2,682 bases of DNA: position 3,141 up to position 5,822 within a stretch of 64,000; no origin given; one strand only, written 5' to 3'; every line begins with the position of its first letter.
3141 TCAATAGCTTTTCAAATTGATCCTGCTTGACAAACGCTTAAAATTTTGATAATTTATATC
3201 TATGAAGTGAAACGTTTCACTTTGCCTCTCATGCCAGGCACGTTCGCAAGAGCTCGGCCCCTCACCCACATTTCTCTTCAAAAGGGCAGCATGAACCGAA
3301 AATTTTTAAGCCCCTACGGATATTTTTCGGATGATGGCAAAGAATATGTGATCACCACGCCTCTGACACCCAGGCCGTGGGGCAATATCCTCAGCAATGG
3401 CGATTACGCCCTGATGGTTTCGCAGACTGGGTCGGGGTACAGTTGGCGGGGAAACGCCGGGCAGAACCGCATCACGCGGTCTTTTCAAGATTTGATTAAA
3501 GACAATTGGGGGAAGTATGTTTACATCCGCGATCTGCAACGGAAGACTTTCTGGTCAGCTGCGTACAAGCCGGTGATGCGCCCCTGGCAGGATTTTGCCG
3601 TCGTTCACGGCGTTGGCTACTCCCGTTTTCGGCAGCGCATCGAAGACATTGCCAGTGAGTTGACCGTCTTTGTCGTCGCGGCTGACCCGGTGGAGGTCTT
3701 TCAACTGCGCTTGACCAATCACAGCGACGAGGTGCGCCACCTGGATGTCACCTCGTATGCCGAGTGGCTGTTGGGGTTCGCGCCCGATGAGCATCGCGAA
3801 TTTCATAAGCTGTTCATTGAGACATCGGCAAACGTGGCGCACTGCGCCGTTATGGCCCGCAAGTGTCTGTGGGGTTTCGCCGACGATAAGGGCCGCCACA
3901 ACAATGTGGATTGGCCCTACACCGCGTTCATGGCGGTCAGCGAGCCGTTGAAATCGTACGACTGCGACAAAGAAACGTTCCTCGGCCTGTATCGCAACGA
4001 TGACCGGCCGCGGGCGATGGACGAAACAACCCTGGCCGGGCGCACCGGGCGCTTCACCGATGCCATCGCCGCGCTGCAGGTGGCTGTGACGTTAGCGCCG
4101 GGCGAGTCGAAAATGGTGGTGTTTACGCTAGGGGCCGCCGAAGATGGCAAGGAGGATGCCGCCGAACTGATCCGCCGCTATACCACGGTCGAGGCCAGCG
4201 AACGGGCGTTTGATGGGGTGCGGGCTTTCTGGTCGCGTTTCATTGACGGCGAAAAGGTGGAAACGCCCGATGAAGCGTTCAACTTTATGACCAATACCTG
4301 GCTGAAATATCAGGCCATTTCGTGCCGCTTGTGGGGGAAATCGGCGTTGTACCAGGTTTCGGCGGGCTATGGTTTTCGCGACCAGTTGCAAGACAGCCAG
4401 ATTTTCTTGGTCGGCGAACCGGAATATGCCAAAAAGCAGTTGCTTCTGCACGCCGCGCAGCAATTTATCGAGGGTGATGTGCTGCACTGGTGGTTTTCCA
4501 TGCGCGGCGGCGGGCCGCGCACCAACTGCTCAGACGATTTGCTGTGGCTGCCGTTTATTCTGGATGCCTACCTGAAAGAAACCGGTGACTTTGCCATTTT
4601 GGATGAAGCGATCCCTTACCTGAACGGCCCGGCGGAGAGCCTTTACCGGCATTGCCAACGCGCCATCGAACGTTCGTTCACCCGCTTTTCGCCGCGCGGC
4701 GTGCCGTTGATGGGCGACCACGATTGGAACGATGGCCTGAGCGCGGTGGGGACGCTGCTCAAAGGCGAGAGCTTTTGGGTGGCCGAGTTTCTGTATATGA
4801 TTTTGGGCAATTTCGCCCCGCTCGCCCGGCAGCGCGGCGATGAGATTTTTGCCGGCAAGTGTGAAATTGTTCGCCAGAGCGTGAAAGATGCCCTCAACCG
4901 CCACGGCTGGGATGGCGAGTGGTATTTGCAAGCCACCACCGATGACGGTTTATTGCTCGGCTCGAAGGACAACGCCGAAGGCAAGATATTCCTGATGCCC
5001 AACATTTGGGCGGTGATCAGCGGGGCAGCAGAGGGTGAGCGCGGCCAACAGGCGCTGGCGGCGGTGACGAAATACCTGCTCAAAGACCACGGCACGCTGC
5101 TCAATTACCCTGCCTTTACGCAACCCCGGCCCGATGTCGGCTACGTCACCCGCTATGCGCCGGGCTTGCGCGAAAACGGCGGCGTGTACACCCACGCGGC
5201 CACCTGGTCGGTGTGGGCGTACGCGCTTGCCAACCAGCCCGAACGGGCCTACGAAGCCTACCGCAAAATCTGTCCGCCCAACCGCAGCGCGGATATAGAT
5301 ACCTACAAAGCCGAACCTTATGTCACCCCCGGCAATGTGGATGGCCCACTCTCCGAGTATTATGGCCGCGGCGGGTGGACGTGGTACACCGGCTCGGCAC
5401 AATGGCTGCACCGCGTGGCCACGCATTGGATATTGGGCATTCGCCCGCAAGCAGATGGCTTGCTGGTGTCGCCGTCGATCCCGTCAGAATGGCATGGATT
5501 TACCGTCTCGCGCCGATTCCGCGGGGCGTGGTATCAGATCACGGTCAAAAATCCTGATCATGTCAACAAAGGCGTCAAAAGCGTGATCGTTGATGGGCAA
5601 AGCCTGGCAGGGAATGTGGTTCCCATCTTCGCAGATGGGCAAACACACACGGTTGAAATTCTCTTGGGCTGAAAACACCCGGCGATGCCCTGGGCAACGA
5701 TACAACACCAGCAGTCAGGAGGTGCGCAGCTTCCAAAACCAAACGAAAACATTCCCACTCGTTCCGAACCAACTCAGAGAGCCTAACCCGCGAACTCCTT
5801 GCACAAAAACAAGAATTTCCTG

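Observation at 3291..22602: Probable beta-1,2-glucan (cyclic glucan/OPG) utilisation locus in a Chloroflexota-like genome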

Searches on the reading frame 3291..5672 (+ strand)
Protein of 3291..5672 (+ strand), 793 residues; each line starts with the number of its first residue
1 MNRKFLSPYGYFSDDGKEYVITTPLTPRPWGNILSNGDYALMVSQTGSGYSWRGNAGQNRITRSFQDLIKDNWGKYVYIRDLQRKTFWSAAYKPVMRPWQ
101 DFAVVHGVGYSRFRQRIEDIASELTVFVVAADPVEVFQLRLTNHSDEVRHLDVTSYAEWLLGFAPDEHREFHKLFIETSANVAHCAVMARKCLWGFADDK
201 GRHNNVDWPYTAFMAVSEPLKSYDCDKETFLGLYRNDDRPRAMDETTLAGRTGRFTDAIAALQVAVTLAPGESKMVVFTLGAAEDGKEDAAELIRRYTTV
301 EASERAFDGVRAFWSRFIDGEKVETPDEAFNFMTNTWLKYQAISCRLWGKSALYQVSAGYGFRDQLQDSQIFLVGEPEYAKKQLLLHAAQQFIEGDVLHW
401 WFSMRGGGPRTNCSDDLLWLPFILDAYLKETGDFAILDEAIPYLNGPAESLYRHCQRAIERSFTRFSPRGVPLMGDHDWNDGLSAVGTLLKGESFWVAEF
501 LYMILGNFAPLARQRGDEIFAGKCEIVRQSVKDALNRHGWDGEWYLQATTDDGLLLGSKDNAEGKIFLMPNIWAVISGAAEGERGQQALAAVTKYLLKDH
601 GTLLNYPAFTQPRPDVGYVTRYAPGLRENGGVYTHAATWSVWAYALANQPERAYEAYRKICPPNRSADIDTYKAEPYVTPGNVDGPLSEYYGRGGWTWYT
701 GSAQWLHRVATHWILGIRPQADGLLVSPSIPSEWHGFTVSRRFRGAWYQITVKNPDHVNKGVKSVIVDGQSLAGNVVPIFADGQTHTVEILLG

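Call 4: search_protein_families(library=pfam, proteins=[window:3291-5672:+], max_evalue=0.01)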
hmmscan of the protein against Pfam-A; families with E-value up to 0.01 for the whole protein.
window:3291-5672:+ (793 aa): 3 families
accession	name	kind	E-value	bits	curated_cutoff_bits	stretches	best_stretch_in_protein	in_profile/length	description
PF17167.11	Glyco_hydro_94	-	1.6e-116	389.9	27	1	313-716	1-420/420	Glycosyl hydrolase 94 superfamily, catalytic domain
PF06165.18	GH94_b-supersand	-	5.5e-79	265.6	23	1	27-281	1-251/251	Glycosyl hydrolase 94, supersandwich domain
PF03633.20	Glyco_hydro_65C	-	5.2e-05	23.4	22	1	718-758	2-41/62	Glycosyl hydrolase family 65, C-terminal domain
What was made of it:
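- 3291..5672 (+): Cytoplasmic GH94 glycoside phosphorylase, 793 aa, with one N-terminal supersandwich domain and Cgs-like active-site motifs. Pfam (call 4).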

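Call 5: search_solved_structures(query=window:3291-5672:+, max_evalue=0.00001, show_alignments=2)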
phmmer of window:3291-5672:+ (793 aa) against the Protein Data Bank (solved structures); distinct sequences matched with E-value up to 0.00001: 20.
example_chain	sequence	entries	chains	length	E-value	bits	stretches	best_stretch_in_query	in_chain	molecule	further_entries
8rf9_A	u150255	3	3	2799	4e-155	521.3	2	5-752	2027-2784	Cyclic beta 1-2 glucan synthetase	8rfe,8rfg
8rf0_A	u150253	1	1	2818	4.1e-155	521.2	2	5-752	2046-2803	Cyclic beta-(1,2)-glucan synthase NdvB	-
8ho9_A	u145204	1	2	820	5.8e-141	474.4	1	8-793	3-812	Cellobiose phosphorylase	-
8hob_A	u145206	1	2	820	9.6e-141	473.7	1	8-793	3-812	Cellobiose phosphorylase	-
3qde_A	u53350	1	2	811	5.5e-140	471.2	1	9-793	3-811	Cellobiose phosphorylase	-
8ho7_A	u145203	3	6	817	1.2e-139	470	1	9-792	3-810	Cellobiose phosphorylase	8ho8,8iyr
1v7v_A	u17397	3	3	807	3.1e-120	405.8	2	408-793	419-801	chitobiose phosphorylase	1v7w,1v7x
3s4c_A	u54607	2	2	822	4e-117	395.6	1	9-791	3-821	Lactose Phosphorylase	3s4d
8bou_A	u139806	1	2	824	2.6e-116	392.9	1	8-780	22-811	N,N'-diacetylchitobiose phosphorylase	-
3rrs_A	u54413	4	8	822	2.8e-116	392.8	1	9-791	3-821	Cellobiose phosphorylase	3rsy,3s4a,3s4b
2cqs_A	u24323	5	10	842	1.4e-108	367.3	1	8-790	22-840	Cellobiose Phosphorylase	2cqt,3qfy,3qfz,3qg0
3afj_A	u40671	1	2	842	1.9e-108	366.9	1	8-790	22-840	Cellobiose Phosphorylase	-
3act_A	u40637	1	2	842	1.4e-107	364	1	8-790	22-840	Cellobiose Phosphorylase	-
3acs_A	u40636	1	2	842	2e-107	363.5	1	8-790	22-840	Cellobiose Phosphorylase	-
4zle_A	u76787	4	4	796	1.8e-76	261.1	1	50-792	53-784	Putative b-glycan phosphorylase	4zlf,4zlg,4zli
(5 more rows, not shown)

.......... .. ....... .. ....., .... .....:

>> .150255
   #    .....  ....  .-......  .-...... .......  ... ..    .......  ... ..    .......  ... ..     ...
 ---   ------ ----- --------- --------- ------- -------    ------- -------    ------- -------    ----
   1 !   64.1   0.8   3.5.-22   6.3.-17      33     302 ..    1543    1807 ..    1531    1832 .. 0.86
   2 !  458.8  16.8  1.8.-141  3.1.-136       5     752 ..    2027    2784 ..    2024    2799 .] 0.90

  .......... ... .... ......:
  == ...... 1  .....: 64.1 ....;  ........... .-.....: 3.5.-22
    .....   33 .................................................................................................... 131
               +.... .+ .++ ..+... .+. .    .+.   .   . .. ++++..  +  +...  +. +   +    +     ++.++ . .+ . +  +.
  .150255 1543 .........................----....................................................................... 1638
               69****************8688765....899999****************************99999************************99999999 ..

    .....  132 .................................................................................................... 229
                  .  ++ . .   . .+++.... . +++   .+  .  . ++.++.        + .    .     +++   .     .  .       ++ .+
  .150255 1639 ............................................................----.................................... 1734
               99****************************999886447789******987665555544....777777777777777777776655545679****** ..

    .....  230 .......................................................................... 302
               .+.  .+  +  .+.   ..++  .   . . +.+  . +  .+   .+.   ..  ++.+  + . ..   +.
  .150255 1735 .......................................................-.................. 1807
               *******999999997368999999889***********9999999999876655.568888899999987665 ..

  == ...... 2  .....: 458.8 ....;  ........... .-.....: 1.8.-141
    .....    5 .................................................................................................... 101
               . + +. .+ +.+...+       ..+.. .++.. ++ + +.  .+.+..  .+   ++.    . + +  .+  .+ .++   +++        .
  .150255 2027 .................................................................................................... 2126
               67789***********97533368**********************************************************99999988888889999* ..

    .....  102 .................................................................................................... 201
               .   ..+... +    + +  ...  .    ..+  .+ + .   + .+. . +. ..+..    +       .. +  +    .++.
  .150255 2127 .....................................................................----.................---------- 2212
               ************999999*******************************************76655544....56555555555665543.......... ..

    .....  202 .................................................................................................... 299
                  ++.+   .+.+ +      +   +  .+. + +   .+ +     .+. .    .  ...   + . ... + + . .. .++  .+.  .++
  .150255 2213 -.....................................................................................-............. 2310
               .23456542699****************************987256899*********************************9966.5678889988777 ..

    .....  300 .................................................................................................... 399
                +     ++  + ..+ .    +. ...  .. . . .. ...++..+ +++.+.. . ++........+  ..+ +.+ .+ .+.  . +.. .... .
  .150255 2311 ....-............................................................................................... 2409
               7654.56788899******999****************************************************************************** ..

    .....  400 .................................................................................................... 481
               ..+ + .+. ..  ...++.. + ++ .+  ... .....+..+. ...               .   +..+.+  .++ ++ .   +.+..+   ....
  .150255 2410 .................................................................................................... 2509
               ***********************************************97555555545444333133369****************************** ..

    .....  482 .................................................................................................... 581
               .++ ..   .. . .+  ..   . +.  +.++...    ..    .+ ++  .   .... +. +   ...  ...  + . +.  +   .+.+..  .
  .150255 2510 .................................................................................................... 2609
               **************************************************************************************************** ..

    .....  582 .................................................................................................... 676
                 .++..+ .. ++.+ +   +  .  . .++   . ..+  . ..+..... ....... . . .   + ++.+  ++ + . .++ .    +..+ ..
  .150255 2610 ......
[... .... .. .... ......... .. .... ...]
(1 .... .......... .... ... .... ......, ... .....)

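Call 23: find_homologous_proteins(query=window:3291-5672:+, max_evalue=1e-50)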
Query window:3291-5672:+ (793 aa): 4521 proteins with E <= 1e-50 among 8000 candidates; the best 120 are listed.
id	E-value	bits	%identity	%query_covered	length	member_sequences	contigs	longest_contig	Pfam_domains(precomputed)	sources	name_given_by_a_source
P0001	0.0e+0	1887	100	100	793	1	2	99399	PF06165.19,PF17167.11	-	-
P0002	0.0e+0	1603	83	100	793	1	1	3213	PF06165.19,PF17167.11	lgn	-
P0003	0.0e+0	1603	83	100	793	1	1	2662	PF06165.19,PF17167.11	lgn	-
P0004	0.0e+0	1598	83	100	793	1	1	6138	PF06165.19,PF17167.11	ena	-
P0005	0.0e+0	1584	81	100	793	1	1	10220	PF06165.19,PF17167.11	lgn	-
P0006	0.0e+0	1584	82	100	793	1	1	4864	PF06165.19,PF17167.11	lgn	-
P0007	0.0e+0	1583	82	100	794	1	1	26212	PF06165.19,PF17167.11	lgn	-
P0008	0.0e+0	1582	81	100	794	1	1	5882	PF06165.19,PF17167.11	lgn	-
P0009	0.0e+0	1581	82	100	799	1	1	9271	PF06165.19,PF17167.11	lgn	-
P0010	0.0e+0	1579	81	100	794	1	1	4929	PF06165.19,PF17167.11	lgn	-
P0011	0.0e+0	1575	82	100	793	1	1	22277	PF06165.19,PF17167.11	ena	-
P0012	0.0e+0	1573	81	100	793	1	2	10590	PF06165.19,PF17167.11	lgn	-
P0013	0.0e+0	1571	81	100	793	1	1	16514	PF06165.19,PF17167.11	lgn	-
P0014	0.0e+0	1571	81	100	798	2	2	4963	PF06165.19,PF17167.11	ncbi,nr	ncbi:MAG TPA: glycosyl transferase family 36 [Anaerolineales bacterium]|nr:glycosyl transferase fami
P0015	0.0e+0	1569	81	100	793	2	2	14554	PF06165.19,PF17167.11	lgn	-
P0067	0.0e+0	1549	81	100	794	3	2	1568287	PF06165.19,PF17167.11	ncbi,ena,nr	ncbi:MAG: glycosyl transferase family 36 [Chloroflexi bacterium]|nr:glycosyl transferase family 36 [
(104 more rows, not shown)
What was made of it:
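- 3291..5672 (+): More than 100 homologs at 78-84% identity, all Chloroflexi (call 23).
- JGI names many orthologs 'cellobiose phosphorylase' (call 23). The GH94 is unusually conserved (about 80%) across Anaerolineae (call 23).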

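Call 24: find_encoding_contigs(protein=P0001, flank=10000, max_places=3)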
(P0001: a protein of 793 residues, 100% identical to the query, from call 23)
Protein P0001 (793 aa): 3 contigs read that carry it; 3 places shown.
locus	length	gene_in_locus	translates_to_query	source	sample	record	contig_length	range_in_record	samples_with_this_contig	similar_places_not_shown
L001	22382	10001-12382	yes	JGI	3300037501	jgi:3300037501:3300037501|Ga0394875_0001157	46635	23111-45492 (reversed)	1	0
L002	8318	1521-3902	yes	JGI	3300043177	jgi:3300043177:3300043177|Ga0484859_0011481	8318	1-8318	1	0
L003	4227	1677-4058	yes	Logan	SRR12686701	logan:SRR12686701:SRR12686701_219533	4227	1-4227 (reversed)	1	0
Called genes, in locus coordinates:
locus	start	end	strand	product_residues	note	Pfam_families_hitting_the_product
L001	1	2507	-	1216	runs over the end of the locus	?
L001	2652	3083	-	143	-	PF00571:CBS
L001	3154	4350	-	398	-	PF00702:Hydrolase, PF13419:HAD_2, PF13242:Hydrolase_like, PF11716:MDMPI_N (weak), PF12867:DinB_2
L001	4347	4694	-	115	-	-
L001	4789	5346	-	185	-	PF08207:EFP_N, PF01132:EFP, PF09285:Elong-fact-P_C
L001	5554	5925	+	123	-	PF00072:Response_reg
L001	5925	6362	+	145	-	PF02643:DUF192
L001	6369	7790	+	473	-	PF01476:LysM, PF23473:LysM3_LYK4_5 (faint), PF01551:Peptidase_M23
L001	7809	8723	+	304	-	PF00294:PfkB, PF08543:Phos_pyr_kin, PF25270:Khk (faint)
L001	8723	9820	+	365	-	-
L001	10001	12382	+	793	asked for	PF06165:GH94_b-supersand, PF17167:Glyco_hydro_94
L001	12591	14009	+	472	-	PF01547:SBP_bac_1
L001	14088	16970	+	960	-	PF01547:SBP_bac_1, PF13416:SBP_bac_8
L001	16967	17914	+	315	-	PF00528:BPD_transp_1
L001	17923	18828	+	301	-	PF00528:BPD_transp_1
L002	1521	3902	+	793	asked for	PF06165:GH94_b-supersand, PF17167:Glyco_hydro_94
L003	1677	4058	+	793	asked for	PF06165:GH94_b-supersand, PF17167:Glyco_hydro_94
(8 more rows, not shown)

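Call 25: find_encoding_contigs(protein=P0067, flank=10000, max_places=2)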
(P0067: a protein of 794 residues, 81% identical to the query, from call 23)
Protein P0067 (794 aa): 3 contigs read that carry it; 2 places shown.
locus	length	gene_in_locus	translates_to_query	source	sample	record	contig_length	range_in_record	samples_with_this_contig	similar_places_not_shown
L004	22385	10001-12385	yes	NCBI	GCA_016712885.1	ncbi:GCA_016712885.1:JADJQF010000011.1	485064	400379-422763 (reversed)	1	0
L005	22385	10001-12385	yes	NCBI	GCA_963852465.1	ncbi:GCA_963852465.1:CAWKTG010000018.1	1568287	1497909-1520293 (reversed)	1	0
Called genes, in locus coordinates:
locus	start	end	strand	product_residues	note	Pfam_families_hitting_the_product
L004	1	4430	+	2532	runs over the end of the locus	PF13205:Big_5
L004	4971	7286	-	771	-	PF01301:Glyco_hydro_35, PF02449:Glyco_hydro_42, PF22369:GLMA_2nd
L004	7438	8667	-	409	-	PF10091:Glycoamylase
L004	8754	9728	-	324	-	PF00356:LacI, PF00532:Peripla_BP_1, PF13407:Peripla_BP_4 (weak), PF13377:Peripla_BP_3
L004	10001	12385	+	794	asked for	PF06165:GH94_b-supersand, PF17167:Glyco_hydro_94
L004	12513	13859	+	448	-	PF01547:SBP_bac_1, PF13416:SBP_bac_8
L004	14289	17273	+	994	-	PF01547:SBP_bac_1, PF13416:SBP_bac_8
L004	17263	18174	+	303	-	PF00528:BPD_transp_1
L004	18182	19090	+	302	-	PF00528:BPD_transp_1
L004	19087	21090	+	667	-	PF01436:NHL (faint), PF04893:Yip1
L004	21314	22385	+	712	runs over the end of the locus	PF18952:DUF5696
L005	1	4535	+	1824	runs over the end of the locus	PF13205:Big_5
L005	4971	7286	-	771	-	PF01301:Glyco_hydro_35, PF02449:Glyco_hydro_42, PF22369:GLMA_2nd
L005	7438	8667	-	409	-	PF10091:Glycoamylase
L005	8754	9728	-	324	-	PF00356:LacI, PF00532:Peripla_BP_1, PF13407:Peripla_BP_4 (weak), PF13377:Peripla_BP_3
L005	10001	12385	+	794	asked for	PF06165:GH94_b-supersand, PF17167:Glyco_hydro_94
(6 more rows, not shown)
